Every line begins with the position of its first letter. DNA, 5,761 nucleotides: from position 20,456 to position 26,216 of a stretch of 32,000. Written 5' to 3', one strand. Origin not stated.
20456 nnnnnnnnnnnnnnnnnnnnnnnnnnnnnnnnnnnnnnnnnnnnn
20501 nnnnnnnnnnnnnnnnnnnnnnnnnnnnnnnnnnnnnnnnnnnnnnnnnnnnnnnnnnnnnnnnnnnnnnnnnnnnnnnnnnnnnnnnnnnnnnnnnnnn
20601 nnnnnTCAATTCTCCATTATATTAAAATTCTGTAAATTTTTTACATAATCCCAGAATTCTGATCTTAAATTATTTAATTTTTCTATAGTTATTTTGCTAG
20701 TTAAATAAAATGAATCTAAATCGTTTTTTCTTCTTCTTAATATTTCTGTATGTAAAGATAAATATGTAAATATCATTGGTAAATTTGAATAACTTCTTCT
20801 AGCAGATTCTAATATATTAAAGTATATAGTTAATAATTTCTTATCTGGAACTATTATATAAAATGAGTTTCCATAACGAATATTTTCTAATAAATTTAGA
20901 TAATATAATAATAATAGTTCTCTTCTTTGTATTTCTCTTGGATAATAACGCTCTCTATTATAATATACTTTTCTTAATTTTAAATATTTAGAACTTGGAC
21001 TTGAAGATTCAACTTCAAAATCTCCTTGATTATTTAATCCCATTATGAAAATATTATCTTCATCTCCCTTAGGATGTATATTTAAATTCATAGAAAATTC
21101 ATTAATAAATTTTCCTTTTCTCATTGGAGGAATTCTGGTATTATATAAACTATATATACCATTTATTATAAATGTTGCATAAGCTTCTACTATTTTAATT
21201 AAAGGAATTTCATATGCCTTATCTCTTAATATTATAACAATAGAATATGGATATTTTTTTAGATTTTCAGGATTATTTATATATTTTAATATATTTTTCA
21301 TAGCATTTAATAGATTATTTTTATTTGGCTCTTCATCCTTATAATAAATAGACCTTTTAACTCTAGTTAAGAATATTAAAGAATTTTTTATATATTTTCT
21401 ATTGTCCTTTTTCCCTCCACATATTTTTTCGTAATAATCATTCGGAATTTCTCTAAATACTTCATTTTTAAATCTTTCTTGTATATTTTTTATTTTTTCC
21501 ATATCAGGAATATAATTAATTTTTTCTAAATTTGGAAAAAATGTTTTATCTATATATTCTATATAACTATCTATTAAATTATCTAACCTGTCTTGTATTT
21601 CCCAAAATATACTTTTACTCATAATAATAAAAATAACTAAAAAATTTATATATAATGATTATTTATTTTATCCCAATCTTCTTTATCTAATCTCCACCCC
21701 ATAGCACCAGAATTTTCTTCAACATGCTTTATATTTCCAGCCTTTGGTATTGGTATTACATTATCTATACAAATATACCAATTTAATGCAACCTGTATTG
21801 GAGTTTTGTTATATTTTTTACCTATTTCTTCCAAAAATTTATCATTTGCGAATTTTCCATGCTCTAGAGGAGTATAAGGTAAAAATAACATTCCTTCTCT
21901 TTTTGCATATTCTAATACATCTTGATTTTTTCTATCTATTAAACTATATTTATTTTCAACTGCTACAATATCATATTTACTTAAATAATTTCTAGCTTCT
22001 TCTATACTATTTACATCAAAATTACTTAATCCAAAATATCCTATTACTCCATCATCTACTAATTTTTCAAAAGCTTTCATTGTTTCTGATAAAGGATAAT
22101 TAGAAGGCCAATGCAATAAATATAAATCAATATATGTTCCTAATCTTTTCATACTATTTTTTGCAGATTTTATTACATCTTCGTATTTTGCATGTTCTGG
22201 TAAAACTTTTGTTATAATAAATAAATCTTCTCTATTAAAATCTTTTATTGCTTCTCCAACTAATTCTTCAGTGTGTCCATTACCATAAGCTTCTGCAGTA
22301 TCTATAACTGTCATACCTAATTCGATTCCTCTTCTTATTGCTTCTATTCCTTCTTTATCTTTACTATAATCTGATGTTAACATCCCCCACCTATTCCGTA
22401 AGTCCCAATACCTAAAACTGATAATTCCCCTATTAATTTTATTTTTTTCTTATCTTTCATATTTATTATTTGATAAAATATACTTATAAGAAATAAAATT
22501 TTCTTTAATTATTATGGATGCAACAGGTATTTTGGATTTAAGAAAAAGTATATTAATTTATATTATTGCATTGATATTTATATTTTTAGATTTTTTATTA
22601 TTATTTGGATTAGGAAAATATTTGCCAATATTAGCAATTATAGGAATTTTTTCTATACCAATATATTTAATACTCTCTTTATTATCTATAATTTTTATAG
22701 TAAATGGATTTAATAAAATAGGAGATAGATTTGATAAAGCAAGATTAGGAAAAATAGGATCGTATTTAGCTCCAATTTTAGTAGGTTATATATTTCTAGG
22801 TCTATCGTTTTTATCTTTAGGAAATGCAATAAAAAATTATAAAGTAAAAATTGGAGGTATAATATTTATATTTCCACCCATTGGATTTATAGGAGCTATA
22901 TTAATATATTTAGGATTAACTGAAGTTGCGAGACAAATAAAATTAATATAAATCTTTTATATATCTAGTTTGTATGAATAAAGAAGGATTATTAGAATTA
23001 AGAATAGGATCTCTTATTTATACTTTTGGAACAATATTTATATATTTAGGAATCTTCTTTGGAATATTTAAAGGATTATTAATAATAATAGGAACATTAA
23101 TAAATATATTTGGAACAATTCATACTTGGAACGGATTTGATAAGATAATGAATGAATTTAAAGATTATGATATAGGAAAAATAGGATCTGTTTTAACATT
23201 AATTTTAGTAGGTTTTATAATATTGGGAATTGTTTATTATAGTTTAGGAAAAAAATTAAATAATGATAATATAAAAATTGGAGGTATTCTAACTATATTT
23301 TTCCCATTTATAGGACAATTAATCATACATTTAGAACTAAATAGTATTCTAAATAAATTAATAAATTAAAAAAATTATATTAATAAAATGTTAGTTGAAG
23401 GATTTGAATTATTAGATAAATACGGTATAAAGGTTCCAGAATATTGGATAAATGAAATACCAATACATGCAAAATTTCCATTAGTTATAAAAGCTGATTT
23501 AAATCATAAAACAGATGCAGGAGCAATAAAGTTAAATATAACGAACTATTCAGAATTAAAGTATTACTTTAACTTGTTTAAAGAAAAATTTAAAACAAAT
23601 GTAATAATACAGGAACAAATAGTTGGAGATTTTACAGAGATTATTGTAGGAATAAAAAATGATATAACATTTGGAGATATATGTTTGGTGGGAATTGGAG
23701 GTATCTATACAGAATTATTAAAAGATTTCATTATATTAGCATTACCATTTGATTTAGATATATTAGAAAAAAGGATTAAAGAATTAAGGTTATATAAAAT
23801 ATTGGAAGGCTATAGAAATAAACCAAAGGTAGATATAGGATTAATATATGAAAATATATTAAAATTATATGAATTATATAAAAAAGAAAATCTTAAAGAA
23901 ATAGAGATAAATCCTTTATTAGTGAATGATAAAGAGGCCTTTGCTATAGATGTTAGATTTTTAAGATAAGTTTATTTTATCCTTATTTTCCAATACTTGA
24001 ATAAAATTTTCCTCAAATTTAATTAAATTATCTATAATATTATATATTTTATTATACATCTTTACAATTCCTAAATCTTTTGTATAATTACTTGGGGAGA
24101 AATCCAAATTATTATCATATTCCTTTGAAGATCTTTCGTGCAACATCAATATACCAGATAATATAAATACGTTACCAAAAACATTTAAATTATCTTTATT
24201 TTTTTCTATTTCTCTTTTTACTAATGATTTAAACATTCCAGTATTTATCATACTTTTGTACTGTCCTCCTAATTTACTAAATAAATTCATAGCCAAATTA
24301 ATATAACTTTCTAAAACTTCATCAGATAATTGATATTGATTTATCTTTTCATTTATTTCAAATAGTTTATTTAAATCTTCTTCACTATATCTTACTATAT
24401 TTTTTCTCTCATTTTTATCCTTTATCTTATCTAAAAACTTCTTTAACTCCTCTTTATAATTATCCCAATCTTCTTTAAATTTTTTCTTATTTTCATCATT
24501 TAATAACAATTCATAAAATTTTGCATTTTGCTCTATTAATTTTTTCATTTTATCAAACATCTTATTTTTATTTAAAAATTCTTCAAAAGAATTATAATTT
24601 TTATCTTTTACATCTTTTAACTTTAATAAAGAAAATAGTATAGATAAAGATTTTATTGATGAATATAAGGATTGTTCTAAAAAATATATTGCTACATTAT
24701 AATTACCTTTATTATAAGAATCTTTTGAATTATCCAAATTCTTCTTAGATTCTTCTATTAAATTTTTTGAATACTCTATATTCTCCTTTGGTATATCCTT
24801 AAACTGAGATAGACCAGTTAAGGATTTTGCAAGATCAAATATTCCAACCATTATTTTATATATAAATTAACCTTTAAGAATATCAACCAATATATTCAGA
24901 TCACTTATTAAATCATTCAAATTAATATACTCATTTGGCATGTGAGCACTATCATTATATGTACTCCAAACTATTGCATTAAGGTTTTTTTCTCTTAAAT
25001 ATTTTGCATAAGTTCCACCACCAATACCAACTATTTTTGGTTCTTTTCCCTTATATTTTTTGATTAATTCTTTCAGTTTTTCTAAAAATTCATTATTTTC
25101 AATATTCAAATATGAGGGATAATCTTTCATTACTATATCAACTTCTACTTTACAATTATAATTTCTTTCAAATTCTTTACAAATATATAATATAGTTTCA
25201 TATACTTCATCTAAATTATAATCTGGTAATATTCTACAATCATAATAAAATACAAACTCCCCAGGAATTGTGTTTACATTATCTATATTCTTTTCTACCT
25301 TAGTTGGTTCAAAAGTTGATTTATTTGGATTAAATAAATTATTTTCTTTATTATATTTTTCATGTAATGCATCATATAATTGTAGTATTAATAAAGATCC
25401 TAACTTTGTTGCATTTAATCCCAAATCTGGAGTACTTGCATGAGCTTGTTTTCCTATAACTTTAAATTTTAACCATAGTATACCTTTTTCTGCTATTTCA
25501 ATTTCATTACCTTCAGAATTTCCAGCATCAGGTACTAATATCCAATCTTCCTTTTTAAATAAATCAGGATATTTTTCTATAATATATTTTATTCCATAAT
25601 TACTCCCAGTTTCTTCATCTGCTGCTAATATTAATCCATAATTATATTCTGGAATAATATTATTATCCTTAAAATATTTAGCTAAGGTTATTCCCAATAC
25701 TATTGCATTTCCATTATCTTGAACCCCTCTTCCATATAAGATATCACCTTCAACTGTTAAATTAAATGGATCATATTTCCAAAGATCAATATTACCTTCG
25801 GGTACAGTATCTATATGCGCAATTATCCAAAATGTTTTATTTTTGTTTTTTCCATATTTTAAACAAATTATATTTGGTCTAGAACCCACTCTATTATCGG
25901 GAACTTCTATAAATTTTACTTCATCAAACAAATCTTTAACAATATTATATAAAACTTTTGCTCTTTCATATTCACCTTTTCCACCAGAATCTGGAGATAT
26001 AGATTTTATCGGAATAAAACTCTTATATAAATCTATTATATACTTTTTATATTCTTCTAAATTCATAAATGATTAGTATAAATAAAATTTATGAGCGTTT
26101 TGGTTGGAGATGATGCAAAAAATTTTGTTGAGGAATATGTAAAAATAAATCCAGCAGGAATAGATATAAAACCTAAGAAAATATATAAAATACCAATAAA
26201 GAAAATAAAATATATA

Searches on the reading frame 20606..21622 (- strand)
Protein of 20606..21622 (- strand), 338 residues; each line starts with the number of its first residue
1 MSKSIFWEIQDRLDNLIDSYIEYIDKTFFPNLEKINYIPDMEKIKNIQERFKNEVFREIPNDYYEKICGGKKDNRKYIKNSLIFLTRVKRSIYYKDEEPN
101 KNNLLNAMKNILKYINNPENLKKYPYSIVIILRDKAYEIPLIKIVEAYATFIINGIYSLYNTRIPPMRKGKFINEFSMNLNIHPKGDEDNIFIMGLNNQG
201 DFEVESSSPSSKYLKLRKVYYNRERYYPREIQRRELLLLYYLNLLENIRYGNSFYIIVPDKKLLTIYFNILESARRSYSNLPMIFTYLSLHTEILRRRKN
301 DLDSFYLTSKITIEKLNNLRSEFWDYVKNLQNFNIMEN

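Call 15: search_protein_families(library=pfam, proteins=[window:20606-21622:-], max_evalue=0.01)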
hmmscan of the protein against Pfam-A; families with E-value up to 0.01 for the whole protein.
window:20606-21622:- (338 aa): 0 families

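Call 77: search_protein_families(library=pfam, proteins=[window:20606-21622:-], max_evalue=0.1)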
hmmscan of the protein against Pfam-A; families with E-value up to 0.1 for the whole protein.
window:20606-21622:- (338 aa): 1 family
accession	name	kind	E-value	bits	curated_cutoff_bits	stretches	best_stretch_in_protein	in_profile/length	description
PF09827.14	CRISPR_Cas2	-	0.056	14.1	23.8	0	70-120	11-59/74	CRISPR associated protein Cas2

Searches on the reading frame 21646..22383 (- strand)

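Call 15: search_protein_families(library=pfam, proteins=[window:21646-22383:-], max_evalue=0.01)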
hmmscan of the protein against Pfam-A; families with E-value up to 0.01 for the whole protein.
window:21646-22383:- (245 aa): 1 family
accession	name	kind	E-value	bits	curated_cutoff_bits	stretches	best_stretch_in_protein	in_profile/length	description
PF00248.27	Aldo_ket_red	-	1.4e-58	198.7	24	1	6-244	15-290/291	Aldo/keto reductase family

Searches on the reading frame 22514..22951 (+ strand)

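Call 15: search_protein_families(library=pfam, proteins=[window:22514-22951:+], max_evalue=0.01)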
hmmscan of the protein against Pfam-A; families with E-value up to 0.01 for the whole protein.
window:22514-22951:+ (145 aa): 1 family
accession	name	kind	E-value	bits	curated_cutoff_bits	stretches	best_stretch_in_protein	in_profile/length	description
PF06157.16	DUF973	-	7.8e-10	38.8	26.4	1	88-142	143-200/309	Protein of unknown function (DUF973)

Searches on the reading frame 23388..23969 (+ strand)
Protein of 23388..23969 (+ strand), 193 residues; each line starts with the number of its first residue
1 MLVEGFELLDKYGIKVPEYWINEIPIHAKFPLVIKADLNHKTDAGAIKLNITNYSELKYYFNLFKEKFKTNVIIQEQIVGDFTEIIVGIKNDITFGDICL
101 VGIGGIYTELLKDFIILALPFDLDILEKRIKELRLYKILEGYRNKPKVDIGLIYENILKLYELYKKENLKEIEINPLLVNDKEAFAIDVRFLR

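Call 15: search_protein_families(library=pfam, proteins=[window:23388-23969:+], max_evalue=0.01)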
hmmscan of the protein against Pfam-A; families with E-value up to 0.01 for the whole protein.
window:23388-23969:+ (193 aa): 3 families
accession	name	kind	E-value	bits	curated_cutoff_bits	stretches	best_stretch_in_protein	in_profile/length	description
PF13549.11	ATP-grasp_5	-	6e-32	111.2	27.6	1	4-191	14-219/221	ATP-grasp domain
PF24948.1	Citrate_synth_N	-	0.00012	22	83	1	151-189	178-216/232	ATP-citrate synthase ATP-grasp domain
PF08442.15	ATP-grasp_2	-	0.0086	16.1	29.5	0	153-178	176-201/202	ATP-grasp domain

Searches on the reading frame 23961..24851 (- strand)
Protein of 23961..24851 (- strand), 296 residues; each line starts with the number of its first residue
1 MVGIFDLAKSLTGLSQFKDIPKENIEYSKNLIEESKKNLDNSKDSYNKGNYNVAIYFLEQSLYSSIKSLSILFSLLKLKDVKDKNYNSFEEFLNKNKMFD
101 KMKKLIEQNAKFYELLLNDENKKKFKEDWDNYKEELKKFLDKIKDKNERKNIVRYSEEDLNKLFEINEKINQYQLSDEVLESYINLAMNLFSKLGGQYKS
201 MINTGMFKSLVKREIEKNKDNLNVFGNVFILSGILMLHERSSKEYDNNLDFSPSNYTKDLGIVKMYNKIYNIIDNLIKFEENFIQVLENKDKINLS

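Call 15: search_protein_families(library=pfam, proteins=[window:23961-24851:-], max_evalue=0.01)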
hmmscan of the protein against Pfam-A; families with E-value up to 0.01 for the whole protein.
window:23961-24851:- (296 aa): 1 family
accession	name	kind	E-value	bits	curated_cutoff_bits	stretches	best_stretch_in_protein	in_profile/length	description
PF05168.19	HEPN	-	0.0005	20.7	22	1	30-140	3-104/117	HEPN domain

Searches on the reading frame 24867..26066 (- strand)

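Call 15: search_protein_families(library=pfam, proteins=[window:24867-26066:-], max_evalue=0.01)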
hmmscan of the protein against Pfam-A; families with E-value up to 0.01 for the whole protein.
window:24867-26066:- (399 aa): 3 families
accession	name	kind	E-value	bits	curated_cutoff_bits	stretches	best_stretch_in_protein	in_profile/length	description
PF01546.33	Peptidase_M20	-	2.4e-29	103.2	24.6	1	81-397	2-204/206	Peptidase family M20/M25/M40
PF07687.19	M20_dimer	-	2.7e-20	72.7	21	1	191-302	1-105/107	Peptidase dimerisation domain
PF04389.22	Peptidase_M28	-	7.1e-06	26.3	21.3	1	66-191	2-104/193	Peptidase family M28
